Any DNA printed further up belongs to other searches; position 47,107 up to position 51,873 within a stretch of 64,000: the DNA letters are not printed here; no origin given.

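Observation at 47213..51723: About 1490-aa kinase-like / STAND-like / TPR / OB protein inserted antisense into the T4SS operon, with Gly replacing the Walker A lysine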

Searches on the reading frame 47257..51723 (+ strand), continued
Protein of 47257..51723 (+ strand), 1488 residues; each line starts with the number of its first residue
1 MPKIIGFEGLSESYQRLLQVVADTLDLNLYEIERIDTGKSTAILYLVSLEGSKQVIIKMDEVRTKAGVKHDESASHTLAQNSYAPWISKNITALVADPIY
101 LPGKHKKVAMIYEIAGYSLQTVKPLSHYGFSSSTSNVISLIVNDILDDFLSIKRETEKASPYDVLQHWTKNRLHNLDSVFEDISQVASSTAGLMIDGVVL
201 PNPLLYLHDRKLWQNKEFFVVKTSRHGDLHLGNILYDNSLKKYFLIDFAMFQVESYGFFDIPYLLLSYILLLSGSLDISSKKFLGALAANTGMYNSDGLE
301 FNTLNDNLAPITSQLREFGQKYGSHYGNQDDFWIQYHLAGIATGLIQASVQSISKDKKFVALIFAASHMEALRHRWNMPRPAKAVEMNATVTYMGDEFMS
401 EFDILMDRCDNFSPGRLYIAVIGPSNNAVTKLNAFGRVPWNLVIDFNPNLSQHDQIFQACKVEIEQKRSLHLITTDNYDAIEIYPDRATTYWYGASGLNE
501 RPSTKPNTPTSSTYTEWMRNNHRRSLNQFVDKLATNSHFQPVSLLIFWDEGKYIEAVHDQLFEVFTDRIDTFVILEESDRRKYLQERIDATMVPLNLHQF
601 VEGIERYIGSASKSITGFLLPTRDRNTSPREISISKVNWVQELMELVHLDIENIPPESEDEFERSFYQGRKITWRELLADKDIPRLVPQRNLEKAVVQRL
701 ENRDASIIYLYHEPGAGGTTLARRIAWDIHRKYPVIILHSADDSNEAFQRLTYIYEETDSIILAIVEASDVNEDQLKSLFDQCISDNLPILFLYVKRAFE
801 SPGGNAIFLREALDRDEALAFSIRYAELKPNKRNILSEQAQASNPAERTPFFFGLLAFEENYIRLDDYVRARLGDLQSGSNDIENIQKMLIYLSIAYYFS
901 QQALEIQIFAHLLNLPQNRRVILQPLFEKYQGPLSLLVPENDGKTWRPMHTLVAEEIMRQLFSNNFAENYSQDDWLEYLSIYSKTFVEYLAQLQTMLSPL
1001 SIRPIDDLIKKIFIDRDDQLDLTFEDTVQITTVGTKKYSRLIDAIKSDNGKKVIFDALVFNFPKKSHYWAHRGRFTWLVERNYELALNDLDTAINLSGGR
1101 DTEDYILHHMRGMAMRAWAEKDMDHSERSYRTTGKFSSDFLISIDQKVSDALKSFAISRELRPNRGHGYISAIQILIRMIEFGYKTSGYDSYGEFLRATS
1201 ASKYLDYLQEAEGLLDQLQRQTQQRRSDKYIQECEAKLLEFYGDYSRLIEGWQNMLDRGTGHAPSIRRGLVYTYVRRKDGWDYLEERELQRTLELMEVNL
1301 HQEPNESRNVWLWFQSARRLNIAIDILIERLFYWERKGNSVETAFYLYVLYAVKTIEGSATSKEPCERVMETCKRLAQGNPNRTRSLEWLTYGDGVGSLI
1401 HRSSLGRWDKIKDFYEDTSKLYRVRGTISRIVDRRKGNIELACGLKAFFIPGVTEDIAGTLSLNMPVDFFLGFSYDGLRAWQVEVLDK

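Call 63: find_encoding_contigs(protein=P0156, flank=10000, max_places=2)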
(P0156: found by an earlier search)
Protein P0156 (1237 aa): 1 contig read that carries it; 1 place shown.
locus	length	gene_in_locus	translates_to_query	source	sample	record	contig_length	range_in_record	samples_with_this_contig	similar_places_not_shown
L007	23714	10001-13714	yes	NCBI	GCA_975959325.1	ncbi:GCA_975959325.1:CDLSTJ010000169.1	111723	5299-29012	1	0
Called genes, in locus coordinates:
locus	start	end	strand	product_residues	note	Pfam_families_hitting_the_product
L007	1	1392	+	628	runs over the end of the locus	PF00501:AMP-binding, PF13193:AMP-binding_C (weak), PF00550:PP-binding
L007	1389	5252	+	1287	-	PF00109:ketoacyl-synt, PF02801:Ketoacyl-synt_C, PF16197:KAsynt_C_assoc, PF22336:RhiE-like_linker, PF22621:CurL-like_PKS_C, PF00698:Acyl_transf_1, PF00550:PP-binding, PF00975:Thioesterase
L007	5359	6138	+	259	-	-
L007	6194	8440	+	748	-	PF06452:CBM9_1 (weak), PF19313:DUF5916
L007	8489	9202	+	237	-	PF00005:ABC_tran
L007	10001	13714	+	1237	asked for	PF04326:SLFN_AlbA_2, PF25199:nSTAND_NTPase5 (weak), PF13431:TPR_17 (faint)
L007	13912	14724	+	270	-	PF01555:N6_N4_Mtase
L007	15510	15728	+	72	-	-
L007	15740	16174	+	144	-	-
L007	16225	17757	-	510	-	PF01266:DAO (faint), PF01593:Amino_oxidase, PF13450:NAD_binding_8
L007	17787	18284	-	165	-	PF04191:PEMT (weak)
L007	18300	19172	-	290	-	PF02517:Rce1-like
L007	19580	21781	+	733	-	PF19313:DUF5916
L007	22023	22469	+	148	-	-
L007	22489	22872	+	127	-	-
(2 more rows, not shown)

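Call 64: find_encoding_contigs(protein=P0158, flank=10000, max_places=2)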
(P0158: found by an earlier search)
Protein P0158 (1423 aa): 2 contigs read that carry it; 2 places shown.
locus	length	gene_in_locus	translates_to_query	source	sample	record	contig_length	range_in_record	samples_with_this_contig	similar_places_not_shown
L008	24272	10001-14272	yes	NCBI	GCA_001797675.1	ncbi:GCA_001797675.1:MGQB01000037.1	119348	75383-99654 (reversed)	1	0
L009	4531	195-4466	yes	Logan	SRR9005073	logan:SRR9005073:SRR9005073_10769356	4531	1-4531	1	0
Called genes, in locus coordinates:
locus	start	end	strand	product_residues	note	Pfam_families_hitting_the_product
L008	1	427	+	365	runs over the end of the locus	PF01321:Creatinase_N, PF00557:Peptidase_M24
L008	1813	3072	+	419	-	PF00390:malic, PF03949:Malic_M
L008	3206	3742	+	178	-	PF13588:HSDR_N_2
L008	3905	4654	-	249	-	PF02810:SEC-C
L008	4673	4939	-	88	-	PF04606:Ogr_Delta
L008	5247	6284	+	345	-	PF01628:HrcA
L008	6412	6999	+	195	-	PF01025:GrpE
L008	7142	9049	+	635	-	PF00012:HSP70, PF06723:MreB_Mbl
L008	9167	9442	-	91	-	-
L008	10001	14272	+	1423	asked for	PF00149:Metallophos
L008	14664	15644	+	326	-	PF01797:Y1_Tnp, PF08299:Bac_DnaA_C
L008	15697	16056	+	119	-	PF00190:Cupin_1 (weak), PF07883:Cupin_2, PF02311:AraC_binding (weak)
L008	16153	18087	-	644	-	PF00724:Oxidored_FMN, PF01262:AlaDh_PNT_C (faint), PF03486:HI0933_like (weak), PF07992:Pyr_redox_2, PF12831:FAD_oxidored (weak), PF13450:NAD_binding_8 (weak), PF13738:Pyr_redox_3, PF00070:Pyr_redox, +6 more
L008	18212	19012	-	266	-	PF00378:ECH_1, PF16113:ECH_2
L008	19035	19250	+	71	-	-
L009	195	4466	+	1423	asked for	PF00149:Metallophos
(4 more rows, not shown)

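Call 88: search_protein_families(library=pfam, proteins=[P0071, P0051, P0040, P0130, P0149, P0111, P0114], max_evalue=0.001)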
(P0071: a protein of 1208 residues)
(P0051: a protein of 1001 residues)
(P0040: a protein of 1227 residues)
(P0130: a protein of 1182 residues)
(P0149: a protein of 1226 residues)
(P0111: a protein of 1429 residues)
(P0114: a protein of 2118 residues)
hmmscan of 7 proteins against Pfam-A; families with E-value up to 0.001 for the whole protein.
P0071 (1208 aa): 1 family
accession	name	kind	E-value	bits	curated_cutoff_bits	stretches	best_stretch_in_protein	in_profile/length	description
PF25199.1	nSTAND_NTPase5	-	7.1e-07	29.6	34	1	420-542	2-125/145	Novel STAND NTPase 5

P0051 (1001 aa): 1 family
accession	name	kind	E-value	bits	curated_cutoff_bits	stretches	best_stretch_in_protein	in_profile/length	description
PF25199.1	nSTAND_NTPase5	-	1.8e-11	44.5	34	1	477-608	2-134/145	Novel STAND NTPase 5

P0040 (1227 aa): 2 families
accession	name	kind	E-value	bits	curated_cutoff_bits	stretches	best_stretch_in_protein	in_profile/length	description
PF25199.1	nSTAND_NTPase5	-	3.2e-12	46.9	34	1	427-564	2-140/145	Novel STAND NTPase 5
PF14280.11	DUF4365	-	6.7e-05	23.4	24.3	1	20-149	3-134/139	Domain of unknown function (DUF4365)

P0130 (1182 aa): 1 family
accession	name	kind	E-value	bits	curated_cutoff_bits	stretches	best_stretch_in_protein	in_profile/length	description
PF25199.1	nSTAND_NTPase5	-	4.4e-11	43.2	34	1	392-523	3-134/145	Novel STAND NTPase 5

P0149 (1226 aa): 1 family
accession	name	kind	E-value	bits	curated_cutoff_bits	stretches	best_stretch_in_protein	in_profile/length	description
PF25199.1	nSTAND_NTPase5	-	4.4e-11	43.2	34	1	419-543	1-127/145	Novel STAND NTPase 5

P0111 (1429 aa): 2 families
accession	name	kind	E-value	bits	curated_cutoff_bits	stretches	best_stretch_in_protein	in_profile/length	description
PF25199.1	nSTAND_NTPase5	-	9.2e-09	35.7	34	1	648-778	2-133/145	Novel STAND NTPase 5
PF13428.12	TPR_14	-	0.00063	20.6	23.5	0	1030-1067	5-42/44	Tetratricopeptide repeat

P0114 (2118 aa): 4 families
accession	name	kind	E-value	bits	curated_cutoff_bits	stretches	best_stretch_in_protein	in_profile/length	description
PF19974.5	TCAD9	-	1.5e-13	51.2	40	1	224-317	274-362/429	Ternary complex associated domain 9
PF25199.1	nSTAND_NTPase5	-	7.7e-09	36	34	1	681-806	2-129/145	Novel STAND NTPase 5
PF00313.28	CSD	-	4.5e-05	23.7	27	1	1633-1695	2-64/66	'Cold-shock' DNA-binding domain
PF01636.29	APH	-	7.3e-05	23.1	23.2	1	85-283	21-200/239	Phosphotransferase enzyme family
